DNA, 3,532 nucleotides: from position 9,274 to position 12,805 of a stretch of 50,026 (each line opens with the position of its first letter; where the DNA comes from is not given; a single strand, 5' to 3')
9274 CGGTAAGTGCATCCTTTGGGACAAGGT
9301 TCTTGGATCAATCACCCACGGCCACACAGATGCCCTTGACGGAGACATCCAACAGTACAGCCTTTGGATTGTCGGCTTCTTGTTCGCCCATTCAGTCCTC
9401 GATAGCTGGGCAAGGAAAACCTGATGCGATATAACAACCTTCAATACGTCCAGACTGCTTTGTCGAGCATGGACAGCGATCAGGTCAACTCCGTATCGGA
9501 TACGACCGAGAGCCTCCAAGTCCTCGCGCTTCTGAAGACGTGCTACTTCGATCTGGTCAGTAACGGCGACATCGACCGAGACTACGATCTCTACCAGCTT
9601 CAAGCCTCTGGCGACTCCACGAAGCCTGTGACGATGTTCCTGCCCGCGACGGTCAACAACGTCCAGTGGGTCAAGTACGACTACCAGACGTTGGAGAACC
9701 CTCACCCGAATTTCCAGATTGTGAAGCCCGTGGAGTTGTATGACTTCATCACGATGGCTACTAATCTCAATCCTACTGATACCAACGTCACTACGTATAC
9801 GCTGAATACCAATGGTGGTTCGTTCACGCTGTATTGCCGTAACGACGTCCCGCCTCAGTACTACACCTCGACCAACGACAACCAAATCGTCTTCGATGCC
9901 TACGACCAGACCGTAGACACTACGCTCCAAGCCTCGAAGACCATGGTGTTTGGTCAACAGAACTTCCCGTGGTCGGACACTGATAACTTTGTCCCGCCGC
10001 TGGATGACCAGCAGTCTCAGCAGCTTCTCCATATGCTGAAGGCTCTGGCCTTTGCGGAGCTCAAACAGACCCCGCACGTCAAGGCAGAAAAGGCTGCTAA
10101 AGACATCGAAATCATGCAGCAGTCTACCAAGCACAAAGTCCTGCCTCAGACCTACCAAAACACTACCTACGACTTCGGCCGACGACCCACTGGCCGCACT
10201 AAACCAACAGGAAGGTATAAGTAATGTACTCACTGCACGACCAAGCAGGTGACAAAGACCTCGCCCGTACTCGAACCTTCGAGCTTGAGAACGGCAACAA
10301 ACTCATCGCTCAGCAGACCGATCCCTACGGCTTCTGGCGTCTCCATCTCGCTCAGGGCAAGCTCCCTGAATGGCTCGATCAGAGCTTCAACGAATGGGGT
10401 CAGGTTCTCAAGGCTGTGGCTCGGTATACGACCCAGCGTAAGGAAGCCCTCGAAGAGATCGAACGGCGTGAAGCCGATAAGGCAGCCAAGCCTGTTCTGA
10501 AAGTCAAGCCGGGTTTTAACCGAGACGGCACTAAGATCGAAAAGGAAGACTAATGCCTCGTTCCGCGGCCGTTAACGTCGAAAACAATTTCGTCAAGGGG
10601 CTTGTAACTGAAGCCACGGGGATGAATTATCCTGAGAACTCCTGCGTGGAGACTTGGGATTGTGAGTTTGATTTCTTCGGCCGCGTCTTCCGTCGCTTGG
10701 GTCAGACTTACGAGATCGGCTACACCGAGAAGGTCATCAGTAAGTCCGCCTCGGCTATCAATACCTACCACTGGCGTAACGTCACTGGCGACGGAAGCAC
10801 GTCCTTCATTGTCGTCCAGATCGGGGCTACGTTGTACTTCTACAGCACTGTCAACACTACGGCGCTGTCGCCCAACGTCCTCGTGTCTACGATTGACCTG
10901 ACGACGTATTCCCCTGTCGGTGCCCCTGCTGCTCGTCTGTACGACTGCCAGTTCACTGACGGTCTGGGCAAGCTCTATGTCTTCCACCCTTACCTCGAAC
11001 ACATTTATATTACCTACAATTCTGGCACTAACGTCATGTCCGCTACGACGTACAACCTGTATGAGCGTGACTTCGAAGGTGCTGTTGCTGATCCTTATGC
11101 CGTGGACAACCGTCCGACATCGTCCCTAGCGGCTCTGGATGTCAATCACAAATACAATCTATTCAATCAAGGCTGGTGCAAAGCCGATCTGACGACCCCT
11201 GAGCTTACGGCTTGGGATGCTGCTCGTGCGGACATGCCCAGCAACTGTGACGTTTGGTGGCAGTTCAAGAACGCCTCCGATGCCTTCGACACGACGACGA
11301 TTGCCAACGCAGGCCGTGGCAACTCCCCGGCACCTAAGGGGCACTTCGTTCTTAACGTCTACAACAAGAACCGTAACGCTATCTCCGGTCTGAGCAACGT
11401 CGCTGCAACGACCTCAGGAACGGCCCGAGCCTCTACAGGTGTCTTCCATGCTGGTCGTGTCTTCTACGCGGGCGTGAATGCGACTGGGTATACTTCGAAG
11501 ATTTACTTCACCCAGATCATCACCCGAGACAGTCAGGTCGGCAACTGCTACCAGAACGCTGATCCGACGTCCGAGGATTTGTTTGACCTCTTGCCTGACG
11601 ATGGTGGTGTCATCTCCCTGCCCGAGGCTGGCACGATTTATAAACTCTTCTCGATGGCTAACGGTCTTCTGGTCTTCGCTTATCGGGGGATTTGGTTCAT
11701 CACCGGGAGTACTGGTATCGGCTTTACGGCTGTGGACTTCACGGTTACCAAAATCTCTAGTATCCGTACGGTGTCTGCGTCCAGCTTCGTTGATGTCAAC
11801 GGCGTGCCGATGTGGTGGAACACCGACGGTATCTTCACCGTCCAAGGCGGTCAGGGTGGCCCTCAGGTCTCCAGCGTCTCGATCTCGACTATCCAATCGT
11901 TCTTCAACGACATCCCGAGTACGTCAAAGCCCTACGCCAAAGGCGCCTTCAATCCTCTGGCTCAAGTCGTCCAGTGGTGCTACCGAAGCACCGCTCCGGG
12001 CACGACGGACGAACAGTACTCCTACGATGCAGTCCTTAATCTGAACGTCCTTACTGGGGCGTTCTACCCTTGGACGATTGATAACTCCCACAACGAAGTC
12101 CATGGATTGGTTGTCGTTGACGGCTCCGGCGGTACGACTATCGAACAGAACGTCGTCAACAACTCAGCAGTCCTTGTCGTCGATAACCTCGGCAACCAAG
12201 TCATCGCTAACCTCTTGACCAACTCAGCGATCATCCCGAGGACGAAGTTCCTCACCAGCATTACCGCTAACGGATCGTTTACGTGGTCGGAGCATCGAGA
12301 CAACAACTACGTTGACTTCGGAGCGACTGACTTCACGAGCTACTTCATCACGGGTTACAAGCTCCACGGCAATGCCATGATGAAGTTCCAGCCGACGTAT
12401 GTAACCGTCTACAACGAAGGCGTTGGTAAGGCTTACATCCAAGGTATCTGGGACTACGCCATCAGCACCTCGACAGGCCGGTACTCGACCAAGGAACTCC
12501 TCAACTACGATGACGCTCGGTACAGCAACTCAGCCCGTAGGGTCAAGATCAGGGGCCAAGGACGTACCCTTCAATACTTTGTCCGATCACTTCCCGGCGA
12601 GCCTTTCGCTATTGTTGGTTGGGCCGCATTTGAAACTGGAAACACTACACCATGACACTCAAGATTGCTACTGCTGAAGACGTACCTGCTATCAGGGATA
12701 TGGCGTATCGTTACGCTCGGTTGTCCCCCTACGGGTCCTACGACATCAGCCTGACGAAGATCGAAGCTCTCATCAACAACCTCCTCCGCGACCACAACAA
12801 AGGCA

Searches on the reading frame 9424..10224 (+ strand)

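Call 22: search_protein_families(library=phrogs, proteins=[window:9424-10224:+], max_evalue=0.001)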
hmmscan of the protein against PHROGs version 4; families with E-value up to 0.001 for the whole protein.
window:9424-10224:+ (266 aa): 1 family
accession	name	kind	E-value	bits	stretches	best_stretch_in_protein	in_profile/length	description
phrog_7592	-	tail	1.2e-53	183.2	1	3-254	3-248/251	tail protein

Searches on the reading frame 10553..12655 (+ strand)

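Call 22: search_protein_families(library=phrogs, proteins=[window:10553-12655:+], max_evalue=0.001)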
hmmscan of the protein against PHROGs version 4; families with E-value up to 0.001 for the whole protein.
window:10553-12655:+ (700 aa): 2 families
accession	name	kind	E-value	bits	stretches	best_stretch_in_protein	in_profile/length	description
phrog_8094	-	tail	2.4e-112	377.3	1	1-699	1-768/769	tail appendage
phrog_3287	-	head and packaging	2.7e-11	44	1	349-496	197-339/524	virion structural protein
